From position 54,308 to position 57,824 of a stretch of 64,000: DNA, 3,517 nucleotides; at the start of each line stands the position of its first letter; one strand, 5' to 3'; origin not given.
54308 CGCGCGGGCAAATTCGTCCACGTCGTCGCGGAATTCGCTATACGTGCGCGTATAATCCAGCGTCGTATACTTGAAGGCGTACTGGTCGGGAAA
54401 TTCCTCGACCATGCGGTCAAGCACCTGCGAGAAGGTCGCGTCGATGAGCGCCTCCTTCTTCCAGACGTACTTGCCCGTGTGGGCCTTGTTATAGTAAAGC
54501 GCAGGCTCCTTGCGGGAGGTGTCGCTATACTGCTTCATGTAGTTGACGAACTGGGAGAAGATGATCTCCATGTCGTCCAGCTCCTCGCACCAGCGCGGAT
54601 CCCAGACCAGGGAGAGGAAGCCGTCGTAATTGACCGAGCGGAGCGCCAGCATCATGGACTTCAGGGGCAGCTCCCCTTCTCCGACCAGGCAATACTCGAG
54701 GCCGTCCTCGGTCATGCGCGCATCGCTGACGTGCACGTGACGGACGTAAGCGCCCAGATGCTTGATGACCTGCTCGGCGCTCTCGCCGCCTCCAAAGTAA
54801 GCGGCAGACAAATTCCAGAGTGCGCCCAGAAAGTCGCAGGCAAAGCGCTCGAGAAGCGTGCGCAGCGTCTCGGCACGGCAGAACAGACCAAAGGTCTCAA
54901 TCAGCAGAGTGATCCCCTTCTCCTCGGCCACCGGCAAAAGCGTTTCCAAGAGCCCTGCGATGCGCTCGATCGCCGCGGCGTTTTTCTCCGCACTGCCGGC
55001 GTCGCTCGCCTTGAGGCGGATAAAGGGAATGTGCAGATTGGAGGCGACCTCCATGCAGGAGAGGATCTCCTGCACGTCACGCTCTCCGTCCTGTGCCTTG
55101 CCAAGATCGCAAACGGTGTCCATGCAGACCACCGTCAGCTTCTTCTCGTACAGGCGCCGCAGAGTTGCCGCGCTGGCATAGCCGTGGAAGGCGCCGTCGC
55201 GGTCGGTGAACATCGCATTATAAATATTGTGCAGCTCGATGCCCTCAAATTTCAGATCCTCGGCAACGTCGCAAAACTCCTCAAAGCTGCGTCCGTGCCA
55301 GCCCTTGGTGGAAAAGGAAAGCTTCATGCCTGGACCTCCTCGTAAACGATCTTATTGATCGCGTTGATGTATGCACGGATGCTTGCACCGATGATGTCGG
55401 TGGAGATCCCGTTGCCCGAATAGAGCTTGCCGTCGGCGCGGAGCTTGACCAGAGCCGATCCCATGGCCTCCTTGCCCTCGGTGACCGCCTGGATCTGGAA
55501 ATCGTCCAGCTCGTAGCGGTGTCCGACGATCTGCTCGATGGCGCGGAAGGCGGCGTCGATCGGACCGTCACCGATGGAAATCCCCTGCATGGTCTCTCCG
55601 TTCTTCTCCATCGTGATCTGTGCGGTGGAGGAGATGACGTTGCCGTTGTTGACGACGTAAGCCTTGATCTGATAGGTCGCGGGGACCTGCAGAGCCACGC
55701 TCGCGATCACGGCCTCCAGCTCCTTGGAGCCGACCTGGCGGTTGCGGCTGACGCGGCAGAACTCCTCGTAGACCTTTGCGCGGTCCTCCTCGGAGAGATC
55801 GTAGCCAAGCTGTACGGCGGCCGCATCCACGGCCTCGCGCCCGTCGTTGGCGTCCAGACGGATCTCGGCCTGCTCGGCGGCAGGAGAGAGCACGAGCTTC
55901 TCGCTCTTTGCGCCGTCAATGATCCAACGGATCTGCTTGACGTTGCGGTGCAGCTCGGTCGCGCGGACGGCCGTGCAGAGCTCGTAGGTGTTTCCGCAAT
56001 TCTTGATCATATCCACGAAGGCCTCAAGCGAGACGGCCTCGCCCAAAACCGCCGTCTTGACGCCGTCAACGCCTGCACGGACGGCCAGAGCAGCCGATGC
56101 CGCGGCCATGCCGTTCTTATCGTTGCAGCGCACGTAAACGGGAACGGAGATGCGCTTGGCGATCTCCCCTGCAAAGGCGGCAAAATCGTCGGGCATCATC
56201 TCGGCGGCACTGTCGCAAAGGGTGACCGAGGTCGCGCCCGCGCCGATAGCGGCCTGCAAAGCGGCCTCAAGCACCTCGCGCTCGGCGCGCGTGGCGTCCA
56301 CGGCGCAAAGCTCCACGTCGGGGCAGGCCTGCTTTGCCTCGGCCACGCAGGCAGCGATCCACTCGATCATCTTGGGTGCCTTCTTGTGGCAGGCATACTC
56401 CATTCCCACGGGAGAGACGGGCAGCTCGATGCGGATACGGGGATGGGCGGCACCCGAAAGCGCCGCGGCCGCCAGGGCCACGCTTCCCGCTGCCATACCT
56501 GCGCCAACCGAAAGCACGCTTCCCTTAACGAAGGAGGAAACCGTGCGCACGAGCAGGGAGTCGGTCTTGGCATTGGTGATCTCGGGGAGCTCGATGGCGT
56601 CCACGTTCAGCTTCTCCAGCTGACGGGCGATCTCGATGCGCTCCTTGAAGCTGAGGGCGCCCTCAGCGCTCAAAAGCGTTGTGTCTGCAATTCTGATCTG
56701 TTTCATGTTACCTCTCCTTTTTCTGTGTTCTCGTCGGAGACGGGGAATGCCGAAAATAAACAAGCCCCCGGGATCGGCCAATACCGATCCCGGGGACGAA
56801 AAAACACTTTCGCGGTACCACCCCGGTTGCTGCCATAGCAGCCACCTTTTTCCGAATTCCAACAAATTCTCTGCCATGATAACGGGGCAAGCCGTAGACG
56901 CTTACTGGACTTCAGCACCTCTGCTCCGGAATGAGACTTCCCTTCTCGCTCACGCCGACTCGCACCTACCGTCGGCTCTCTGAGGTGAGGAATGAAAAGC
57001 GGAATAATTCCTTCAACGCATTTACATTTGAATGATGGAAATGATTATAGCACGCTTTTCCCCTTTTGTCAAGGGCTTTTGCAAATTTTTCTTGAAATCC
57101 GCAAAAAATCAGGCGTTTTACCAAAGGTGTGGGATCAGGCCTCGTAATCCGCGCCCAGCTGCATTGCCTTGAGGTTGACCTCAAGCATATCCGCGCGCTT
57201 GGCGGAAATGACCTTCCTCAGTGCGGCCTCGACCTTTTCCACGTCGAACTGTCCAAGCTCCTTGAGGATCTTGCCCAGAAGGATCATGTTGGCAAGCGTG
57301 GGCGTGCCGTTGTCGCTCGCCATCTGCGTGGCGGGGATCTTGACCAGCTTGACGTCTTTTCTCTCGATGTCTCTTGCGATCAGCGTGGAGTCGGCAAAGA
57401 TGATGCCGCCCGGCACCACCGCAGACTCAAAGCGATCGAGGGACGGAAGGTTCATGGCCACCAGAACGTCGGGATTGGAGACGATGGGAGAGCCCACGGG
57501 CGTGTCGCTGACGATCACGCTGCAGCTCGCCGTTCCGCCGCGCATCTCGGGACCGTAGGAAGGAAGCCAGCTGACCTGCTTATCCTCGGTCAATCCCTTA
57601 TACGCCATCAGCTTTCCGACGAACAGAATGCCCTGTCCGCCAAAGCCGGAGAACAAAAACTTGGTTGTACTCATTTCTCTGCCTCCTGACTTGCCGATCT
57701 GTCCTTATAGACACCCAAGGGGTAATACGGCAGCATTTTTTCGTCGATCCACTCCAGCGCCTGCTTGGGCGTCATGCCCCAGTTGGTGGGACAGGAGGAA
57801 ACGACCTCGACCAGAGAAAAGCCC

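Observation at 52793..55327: Unusual fusion of a xylose-isomerase-like TIM barrel with an acyl-CoA/adenylate-forming ligase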

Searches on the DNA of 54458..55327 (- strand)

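Call 40: search_rna_families(sources=[L081, L083, L005, L010, L044], threshold=gathering)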
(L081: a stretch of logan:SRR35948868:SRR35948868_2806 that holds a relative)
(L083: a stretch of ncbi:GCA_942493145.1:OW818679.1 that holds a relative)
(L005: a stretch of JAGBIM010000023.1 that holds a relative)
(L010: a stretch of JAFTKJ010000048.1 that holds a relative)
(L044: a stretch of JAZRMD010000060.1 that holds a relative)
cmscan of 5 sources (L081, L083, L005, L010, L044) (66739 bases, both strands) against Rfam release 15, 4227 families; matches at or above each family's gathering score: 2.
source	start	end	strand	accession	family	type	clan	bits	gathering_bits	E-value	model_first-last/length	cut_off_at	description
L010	4303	4544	+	RF00230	T-box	Cis-reg; leader;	-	112.3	93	5.4e-24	1-219/219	no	T-box leader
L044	2320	2561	+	RF00230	T-box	Cis-reg; leader;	-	110.2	93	1.9e-23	1-219/219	no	T-box leader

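Call 89: search_rna_families(sources=[L092, L093, L091, L089], threshold=gathering, show_alignments=2)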
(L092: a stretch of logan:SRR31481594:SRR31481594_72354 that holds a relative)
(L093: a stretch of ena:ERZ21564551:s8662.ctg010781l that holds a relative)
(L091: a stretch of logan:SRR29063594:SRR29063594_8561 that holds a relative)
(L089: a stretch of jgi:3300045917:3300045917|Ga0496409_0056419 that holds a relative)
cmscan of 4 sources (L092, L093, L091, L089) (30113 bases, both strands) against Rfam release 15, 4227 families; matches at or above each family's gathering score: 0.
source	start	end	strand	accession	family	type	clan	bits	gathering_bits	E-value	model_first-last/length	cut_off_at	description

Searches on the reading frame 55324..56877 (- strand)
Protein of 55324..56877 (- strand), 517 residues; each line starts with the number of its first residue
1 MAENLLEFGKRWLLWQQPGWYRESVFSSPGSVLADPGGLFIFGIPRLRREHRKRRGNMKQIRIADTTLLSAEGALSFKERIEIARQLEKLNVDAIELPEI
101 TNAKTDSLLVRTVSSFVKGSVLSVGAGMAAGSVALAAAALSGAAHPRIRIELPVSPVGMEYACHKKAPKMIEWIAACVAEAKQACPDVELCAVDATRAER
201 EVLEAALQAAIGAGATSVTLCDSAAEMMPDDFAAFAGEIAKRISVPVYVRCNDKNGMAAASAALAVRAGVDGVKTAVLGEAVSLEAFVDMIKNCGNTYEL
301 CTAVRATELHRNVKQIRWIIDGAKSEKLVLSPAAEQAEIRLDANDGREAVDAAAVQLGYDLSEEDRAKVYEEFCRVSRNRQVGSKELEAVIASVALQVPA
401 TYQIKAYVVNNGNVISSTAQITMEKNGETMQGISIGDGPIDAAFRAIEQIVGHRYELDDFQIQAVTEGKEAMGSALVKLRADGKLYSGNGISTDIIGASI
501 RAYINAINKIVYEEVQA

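Call 6: search_protein_families(library=pfam, proteins=[window:55324-56877:-])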
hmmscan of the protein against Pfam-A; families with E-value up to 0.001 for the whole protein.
window:55324-56877:- (517 aa): 2 families
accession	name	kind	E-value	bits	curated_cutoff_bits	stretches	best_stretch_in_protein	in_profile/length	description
PF08502.15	LeuA_dimer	-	1.8e-31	109.2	24.9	1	382-510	2-130/131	LeuA allosteric (dimerisation) domain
PF00682.25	HMGL-like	-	5.9e-24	85.3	29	1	71-280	16-223/260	HMGL-like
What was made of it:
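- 55324..56706 (-): pLeuA: 460-aa LeuA-like protein lacking the catalytic and metal residues. Barrel covers aa 1-260; LeuA_dimer regulatory domain covers aa ~326-460 (nt 55327-55731). Pfam HMGL-like 5.9e-24 and LeuA_dimer 1.8e-31 (call 6).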

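Call 10: search_protein_families(library=ncbifam, proteins=[window:55324-56877:-], max_evalue=0.00001)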
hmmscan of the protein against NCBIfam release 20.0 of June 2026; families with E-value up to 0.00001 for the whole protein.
window:55324-56877:- (517 aa): 16 families
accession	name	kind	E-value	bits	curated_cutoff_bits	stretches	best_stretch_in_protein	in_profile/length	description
NF002086.0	PRK00915.1-3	equivalog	2.4e-76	257.3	532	2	335-514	324-505/516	2-isopropylmalate synthase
TIGR00973.1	leuA_bact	equivalog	1.6e-67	228.1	598.7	2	335-508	319-494/494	2-isopropylmalate synthase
NF002088.0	PRK00915.1-5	equivalog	3.5e-60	204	697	2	335-514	321-502/514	2-isopropylmalate synthase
NF002084.0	PRK00915.1-1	equivalog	3.3e-55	187.6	748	2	335-511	322-500/523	2-isopropylmalate synthase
NF002087.0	PRK00915.1-4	equivalog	3.9e-55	187.4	729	2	59-316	5-275/516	2-isopropylmalate synthase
NF002085.0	PRK00915.1-2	subfamily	1.1e-47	162.9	517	2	52-311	5-266/504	2-isopropylmalate synthase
TIGR02090.1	LEU1_arch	subfamily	1.5e-23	83.5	484.75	1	61-309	1-251/363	isopropylmalate/citramalate/homocitrate synthases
TIGR02660.1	nifV_homocitr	equivalog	9.4e-19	67.9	462.9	1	61-279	2-220/365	homocitrate synthase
NF041069.1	IPMS_Sufob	equivalog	5.3e-15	55.6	600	1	61-292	1-239/371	isopropylmalate synthase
NF002991.1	PRK03739.1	subfamily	1.7e-14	53.4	455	1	379-509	417-550/550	2-isopropylmalate synthase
TIGR02146.1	LysS_fung_arch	equivalog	2e-14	53.6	413.55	1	75-279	17-218/344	homocitrate synthase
NF042434.1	IPMS_Lepto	equivalog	7.3e-11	41.6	500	1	61-280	6-239/374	2-isopropylmalate synthase LeuA2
TIGR00977.1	citramal_synth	equivalog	4.6e-10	38.4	450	0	193-279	146-233/526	citramalate synthase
NF042433.1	CitmalDyn_Leptosp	equivalog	3.5e-07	29.2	950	1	346-452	334-442/514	(R)-citramalate synthase CimA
TIGR00970.1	leuA_yeast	equivalog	3.9e-07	29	697.4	0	380-511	423-563/564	2-isopropylmalate synthase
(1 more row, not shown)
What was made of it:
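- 55324..56706 (-): All NCBIfam LeuA models score far below cutoff, e.g. 257 against 532 (call 10).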

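Call 28: search_solved_structures(query=window:55327-56706:-, max_evalue=0.001, show_alignments=1)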
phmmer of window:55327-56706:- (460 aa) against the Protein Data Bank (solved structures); distinct sequences matched with E-value up to 0.001: 8.
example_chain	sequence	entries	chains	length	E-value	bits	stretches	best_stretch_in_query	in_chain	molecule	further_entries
3ewb_X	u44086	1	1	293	9.8e-22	80.6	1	1-221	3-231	2-isopropylmalate synthase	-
3rmj_A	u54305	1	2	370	6.4e-19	71.4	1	4-258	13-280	2-isopropylmalate synthase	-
6e1j_A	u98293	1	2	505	5e-14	55.3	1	3-222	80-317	2-isopropylmalate synthase, A genome specific 1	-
3eeg_A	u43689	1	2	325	7.6e-13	51.4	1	2-222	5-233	2-isopropylmalate synthase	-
3a9i_A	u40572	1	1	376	7.6e-06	28.3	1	2-222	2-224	Homocitrate synthase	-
2ztj_A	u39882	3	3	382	7.7e-06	28.3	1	2-222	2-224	Homocitrate synthase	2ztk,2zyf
6ktq_A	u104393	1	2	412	8.5e-06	28.1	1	6-226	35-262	Homocitrate synthase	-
4ov4_A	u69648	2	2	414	1.6e-05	27.3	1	2-222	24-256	2-isopropylmalate synthase | isopropylmalate synthase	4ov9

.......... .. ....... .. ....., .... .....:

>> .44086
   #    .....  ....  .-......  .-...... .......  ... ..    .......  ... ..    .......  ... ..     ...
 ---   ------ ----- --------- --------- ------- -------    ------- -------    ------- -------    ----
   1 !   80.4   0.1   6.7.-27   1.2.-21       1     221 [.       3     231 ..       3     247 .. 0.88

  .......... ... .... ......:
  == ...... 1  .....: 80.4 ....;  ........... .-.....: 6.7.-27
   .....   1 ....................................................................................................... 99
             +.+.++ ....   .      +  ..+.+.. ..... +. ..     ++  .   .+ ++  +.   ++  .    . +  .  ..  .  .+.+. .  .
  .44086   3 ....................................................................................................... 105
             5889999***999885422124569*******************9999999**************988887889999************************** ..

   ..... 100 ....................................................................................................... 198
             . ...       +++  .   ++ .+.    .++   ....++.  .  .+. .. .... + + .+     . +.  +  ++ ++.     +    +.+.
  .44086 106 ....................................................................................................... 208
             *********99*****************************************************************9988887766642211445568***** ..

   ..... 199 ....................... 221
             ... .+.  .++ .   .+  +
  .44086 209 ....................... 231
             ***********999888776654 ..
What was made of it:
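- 55324..56706 (-): RDGEQ->LSAEG and HCH->RCN against Listeria LeuA 3ewb (call 28).
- On 2-isopropylmalate synthase / DRE-TIM metallolyase (upstream gene): LSAEG and R-C-N when aligned to LeuA 3ewb at high posterior probability (call 28).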

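Call 66: find_homologous_proteins(query=window:55327-56706:-, max_evalue=1e-10)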
Query window:55327-56706:- (460 aa): 7970 proteins with E <= 1e-10 among 8000 candidates; the best 120 are listed.
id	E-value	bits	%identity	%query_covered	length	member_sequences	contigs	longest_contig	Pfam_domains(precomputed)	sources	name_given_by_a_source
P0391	5.5e-286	966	99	100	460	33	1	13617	PF00682.26,PF08502.16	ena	-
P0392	3.4e-238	808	82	100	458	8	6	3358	PF00682.26,PF08502.16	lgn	-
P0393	9.3e-235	797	82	99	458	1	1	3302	PF00682.26,PF08502.16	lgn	-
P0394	1.9e-201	687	71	100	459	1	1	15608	PF00682.26,PF08502.16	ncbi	-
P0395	1.1e-197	675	68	100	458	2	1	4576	PF00682.26,PF08502.16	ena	-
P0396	5.2e-197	673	69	99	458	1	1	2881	PF00682.26,PF08502.16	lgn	-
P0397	1.5e-196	671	68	100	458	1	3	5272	PF00682.26,PF08502.16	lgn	-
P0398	7.0e-196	669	67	99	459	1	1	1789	PF00682.26,PF08502.16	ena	-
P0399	9.4e-196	669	68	99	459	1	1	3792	PF00682.26,PF08502.16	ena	-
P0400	1.1e-195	668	68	99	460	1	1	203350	PF00682.26,PF08502.16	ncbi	-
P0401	2.6e-195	667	67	99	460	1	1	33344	PF00682.26,PF08502.16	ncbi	-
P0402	3.2e-195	667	68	100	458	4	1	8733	PF00682.26,PF08502.16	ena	-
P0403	3.9e-195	667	67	99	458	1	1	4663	PF00682.26,PF08502.16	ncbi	-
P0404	7.2e-195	666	68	99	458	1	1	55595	PF00682.26,PF08502.16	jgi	-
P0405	8.6e-195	665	68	99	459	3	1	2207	PF00682.26,PF08502.16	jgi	-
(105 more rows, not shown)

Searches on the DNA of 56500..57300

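Call 8: search_rna_families(source=window, start=56500, end=57300, threshold=gathering, show_alignments=1)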
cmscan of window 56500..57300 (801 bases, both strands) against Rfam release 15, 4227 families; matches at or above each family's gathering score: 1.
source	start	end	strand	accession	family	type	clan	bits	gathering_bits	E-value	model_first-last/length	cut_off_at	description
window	56789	57025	-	RF00230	T-box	Cis-reg; leader;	-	120.4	93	5.2e-28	1-219/219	no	T-box leader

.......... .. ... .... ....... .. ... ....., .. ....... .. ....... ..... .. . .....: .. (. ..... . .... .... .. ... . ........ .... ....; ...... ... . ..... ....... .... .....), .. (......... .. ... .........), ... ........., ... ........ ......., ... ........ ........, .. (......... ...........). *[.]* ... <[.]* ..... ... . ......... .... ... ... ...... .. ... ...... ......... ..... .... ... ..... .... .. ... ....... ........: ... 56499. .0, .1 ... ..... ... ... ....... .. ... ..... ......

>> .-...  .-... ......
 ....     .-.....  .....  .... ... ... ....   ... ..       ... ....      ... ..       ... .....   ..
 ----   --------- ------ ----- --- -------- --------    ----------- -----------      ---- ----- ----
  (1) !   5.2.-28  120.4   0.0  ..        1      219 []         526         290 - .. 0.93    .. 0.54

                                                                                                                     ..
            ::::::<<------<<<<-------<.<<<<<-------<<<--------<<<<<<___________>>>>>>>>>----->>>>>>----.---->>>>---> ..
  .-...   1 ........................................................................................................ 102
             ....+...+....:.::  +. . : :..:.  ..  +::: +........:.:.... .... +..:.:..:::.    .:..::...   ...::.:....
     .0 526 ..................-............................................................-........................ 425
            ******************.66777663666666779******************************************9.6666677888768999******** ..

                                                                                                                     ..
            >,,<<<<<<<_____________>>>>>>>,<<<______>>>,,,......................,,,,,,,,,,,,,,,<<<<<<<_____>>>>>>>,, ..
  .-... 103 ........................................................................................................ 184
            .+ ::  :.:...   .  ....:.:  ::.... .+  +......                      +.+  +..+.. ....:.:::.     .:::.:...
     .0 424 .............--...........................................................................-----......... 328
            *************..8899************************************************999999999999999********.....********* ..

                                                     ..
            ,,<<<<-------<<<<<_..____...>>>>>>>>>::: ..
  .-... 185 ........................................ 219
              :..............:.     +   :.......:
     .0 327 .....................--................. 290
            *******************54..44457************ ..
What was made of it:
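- Closest known: 2-isopropylmalate synthase LeuA. Same: Same position behind a Leu T-box (calls 6, 8, 28).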

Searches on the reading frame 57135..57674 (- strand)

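Call 6: search_protein_families(library=pfam, proteins=[window:57135-57674:-])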
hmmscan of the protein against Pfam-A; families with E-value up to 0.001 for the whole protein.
window:57135-57674:- (179 aa): 1 family
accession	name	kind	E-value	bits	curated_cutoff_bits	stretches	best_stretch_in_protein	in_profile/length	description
PF01558.24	POR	-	2.3e-37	129.3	27.4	1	12-175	1-172/173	Pyruvate ferredoxin/flavodoxin oxidoreductase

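Call 10: search_protein_families(library=ncbifam, proteins=[window:57135-57674:-], max_evalue=0.00001)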
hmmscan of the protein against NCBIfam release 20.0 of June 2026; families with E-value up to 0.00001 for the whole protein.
window:57135-57674:- (179 aa): 18 families
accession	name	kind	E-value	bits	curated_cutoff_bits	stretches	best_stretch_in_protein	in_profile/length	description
NF006323.0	PRK08537.1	equivalog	1e-29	103.2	235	1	6-177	5-177/181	2-oxoacid:ferredoxin oxidoreductase subunit gamma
TIGR03710.1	OAFO_sf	subfamily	4e-22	78.5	482.75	1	6-177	4-172/561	2-oxoacid:acceptor oxidoreductase subunit alpha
NF004916.0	PRK06274.1-2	equivalog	2.8e-17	63.4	227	1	5-176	4-174/178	indolepyruvate oxidoreductase subunit beta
TIGR02175.1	PorC_KorC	subfamily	3.3e-17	62.8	81.1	1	7-174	5-171/177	2-oxoacid:acceptor oxidoreductase, gamma subunit, pyruvate/2-ketoisovalerate family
NF005324.0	PRK06853.1-4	equivalog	1e-16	61.4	222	1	6-176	5-187/196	indolepyruvate oxidoreductase subunit beta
NF006211.0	PRK08338.1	equivalog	2.3e-16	59.8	239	1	7-175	4-165/170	2-oxoacid:ferredoxin oxidoreductase subunit gamma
NF005325.0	PRK06853.1-5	equivalog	1.5e-14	54.1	230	1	99-177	116-190/192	indolepyruvate oxidoreductase subunit beta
NF005322.0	PRK06853.1-2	equivalog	1.9e-14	53.9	237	1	100-176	119-191/197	indolepyruvate oxidoreductase subunit beta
NF006275.0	PRK08441.1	equivalog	5.6e-14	52.1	216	1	4-177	3-177/185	2-oxoglutarate-acceptor oxidoreductase subunit OorC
NF006321.0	PRK08534.1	equivalog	9e-11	41.8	225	1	8-171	6-170/181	pyruvate ferredoxin oxidoreductase subunit gamma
NF005323.0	PRK06853.1-3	equivalog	1.7e-10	41.2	238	0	94-176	115-193/197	indolepyruvate oxidoreductase subunit beta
NF040683.1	PorC_Meth_Thtga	equivalog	2.5e-10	40.4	270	1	8-173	6-168/177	pyruvate synthase subunit PorC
NF010632.0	PRK14029.1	equivalog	4.5e-10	39.4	335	1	7-160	5-165/185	pyruvate/ketoisovalerate ferredoxin oxidoreductase subunit gamma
NF045762.1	PhenlGlyoxDHPadE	equivalog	5.1e-10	39.5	300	1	8-175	6-176/187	NADH-dependent phenylglyoxylate dehydrogenase subunit gamma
NF005328.0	PRK06853.2-2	equivalog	2.3e-08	34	240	0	2-74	2-74/192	indolepyruvate oxidoreductase subunit beta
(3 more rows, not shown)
